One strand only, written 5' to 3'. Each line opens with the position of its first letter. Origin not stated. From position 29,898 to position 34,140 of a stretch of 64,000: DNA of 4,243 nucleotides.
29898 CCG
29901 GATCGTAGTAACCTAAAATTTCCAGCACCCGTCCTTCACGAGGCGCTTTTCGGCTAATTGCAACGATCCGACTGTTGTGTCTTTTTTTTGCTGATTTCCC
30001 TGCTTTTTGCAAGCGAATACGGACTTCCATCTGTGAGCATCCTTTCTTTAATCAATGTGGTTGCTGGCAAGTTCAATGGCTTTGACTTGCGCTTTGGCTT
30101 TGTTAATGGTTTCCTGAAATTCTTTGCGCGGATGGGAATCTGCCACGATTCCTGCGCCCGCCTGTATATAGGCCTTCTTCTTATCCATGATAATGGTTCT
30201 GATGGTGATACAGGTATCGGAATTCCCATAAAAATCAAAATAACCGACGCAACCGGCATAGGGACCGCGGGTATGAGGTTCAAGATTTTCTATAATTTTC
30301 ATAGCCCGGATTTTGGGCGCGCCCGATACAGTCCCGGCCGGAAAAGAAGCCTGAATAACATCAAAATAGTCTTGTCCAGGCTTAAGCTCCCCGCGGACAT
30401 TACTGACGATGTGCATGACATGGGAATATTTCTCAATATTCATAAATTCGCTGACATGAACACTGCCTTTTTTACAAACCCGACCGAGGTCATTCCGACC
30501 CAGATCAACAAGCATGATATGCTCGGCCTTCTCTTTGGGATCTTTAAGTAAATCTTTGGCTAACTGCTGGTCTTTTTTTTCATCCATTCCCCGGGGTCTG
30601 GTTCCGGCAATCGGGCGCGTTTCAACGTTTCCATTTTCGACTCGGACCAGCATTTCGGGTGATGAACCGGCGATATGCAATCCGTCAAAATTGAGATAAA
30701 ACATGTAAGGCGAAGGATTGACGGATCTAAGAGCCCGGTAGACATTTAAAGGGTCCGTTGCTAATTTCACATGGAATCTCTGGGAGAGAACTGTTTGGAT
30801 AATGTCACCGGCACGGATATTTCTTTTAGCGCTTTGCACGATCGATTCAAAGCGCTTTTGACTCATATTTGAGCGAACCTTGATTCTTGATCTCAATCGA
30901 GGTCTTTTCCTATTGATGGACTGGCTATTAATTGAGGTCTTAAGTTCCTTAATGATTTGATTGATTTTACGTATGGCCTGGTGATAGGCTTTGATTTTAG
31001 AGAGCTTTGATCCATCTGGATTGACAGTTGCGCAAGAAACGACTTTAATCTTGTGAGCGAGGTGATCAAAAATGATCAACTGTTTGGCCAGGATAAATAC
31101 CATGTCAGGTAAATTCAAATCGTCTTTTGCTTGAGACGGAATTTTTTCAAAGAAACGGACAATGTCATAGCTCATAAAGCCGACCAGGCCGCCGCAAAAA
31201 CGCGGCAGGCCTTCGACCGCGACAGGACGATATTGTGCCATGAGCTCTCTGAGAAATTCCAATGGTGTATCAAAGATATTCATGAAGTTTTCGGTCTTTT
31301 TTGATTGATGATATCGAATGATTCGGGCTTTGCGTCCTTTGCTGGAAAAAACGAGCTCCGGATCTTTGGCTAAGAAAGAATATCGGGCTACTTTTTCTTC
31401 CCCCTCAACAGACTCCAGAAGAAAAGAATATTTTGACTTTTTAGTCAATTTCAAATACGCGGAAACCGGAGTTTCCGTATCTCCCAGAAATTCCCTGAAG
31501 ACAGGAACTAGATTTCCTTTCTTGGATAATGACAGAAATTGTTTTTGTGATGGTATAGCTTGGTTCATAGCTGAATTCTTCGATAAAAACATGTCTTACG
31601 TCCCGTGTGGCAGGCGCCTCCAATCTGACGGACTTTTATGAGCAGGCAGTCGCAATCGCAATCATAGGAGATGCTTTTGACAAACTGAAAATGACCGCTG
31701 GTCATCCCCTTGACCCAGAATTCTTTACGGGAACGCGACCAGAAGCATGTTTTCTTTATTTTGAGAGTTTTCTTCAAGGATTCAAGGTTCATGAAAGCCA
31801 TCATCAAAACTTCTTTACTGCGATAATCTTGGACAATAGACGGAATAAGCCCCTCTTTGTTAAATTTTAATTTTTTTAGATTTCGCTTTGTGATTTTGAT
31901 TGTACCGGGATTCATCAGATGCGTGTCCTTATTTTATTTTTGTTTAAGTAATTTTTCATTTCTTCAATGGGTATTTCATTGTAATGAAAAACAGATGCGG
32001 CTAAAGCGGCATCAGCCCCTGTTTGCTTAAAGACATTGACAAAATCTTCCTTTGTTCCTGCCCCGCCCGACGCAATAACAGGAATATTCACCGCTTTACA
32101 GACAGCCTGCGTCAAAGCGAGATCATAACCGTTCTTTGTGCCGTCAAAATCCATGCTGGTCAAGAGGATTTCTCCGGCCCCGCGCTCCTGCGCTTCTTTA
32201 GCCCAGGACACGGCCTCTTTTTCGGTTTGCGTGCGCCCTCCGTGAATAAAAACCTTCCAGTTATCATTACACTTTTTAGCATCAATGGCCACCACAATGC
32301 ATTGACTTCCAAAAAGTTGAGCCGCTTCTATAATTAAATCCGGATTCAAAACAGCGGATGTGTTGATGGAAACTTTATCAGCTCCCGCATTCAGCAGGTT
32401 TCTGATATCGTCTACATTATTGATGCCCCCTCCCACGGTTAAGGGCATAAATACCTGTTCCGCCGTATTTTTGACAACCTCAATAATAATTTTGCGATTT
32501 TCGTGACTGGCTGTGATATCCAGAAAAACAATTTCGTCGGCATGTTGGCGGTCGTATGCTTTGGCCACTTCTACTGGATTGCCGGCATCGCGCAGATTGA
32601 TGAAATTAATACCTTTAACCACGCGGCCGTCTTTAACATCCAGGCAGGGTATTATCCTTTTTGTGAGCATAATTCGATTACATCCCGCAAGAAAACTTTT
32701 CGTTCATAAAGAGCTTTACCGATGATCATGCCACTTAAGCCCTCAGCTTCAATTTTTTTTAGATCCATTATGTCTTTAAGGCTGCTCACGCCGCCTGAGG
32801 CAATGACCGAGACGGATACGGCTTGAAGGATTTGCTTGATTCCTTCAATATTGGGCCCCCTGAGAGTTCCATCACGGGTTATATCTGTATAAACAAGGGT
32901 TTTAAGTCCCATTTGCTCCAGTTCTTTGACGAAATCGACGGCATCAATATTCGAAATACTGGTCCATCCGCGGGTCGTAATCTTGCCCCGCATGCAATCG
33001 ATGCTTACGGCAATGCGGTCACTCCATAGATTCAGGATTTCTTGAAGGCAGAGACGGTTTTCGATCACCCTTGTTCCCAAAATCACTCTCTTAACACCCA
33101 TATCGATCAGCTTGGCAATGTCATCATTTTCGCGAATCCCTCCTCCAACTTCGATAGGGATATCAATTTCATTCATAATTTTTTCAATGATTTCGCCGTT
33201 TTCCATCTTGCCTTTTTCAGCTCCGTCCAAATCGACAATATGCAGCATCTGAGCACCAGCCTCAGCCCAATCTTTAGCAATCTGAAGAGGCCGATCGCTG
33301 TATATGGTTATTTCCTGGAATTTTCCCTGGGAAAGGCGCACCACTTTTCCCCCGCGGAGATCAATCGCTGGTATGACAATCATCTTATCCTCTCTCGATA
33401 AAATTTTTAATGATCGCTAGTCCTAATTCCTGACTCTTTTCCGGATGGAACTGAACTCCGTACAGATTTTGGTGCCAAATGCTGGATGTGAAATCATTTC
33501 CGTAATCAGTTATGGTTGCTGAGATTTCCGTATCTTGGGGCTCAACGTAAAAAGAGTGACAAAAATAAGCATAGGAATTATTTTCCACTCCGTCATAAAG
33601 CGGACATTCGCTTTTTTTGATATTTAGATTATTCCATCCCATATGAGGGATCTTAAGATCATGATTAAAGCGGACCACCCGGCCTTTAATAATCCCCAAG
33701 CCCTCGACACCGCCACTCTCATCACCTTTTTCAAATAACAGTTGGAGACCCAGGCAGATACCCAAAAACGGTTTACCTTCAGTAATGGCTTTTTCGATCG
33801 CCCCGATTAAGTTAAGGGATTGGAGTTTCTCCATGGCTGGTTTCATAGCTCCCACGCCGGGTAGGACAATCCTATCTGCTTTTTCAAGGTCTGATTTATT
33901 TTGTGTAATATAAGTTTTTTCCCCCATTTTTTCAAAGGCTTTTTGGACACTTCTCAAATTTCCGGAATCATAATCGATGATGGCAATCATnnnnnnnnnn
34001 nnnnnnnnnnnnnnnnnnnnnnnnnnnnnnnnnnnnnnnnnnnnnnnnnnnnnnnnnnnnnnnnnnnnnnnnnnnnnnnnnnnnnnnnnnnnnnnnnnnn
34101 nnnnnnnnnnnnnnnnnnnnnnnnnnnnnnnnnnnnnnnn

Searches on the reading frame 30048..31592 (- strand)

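Call 62: search_protein_families(library=pfam, proteins=[window:30048-31592:-], max_evalue=1e-8)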
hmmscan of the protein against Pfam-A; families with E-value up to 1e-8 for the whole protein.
window:30048-31592:- (514 aa): 2 families
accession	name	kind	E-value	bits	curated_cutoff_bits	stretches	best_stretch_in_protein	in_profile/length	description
PF00425.24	Chorismate_bind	-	1.3e-97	326.8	27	1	245-498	2-257/257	chorismate binding enzyme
PF04715.19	Anth_synt_I_N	-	1.9e-39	135.6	23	1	38-182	1-138/140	Anthranilate synthase component I, N terminal region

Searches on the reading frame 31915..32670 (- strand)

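Call 62: search_protein_families(library=pfam, proteins=[window:31915-32670:-], max_evalue=1e-8)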
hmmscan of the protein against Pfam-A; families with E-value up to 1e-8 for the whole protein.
window:31915-32670:- (251 aa): 2 families
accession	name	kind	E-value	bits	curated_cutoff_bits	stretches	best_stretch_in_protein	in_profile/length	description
PF00977.27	His_biosynth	-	2e-87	292.8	23.6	1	5-233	1-227/228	Histidine biosynthesis protein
PF03060.21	NMO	-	6.8e-09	36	28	0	154-228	146-225/331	Nitronate monooxygenase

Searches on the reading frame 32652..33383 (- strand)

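Call 62: search_protein_families(library=pfam, proteins=[window:32652-33383:-], max_evalue=1e-8)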
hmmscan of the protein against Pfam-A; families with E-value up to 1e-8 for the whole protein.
window:32652-33383:- (243 aa): 2 families
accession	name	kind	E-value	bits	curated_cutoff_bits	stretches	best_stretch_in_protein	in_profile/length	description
PF00977.27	His_biosynth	-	4.5e-76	255.7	23.6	1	3-230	2-227/228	Histidine biosynthesis protein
PF01207.24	Dus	-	1e-09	38.4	20.4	0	140-228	133-220/311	Dihydrouridine synthase (Dus)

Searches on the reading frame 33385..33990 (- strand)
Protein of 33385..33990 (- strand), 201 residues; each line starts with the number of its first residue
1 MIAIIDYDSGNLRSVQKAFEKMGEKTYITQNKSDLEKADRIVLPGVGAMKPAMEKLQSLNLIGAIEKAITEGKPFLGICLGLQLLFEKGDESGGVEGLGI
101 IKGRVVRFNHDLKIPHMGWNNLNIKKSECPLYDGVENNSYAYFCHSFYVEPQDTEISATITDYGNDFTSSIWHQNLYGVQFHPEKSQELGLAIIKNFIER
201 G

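Call 62: search_protein_families(library=pfam, proteins=[window:33385-33990:-], max_evalue=1e-8)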
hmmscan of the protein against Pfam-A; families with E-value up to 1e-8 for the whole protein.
window:33385-33990:- (201 aa): 1 family
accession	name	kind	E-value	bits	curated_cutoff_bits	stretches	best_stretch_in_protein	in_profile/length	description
PF00117.34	GATase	-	1.9e-24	86.9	22.8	1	4-198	2-187/190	Glutamine amidotransferase class-I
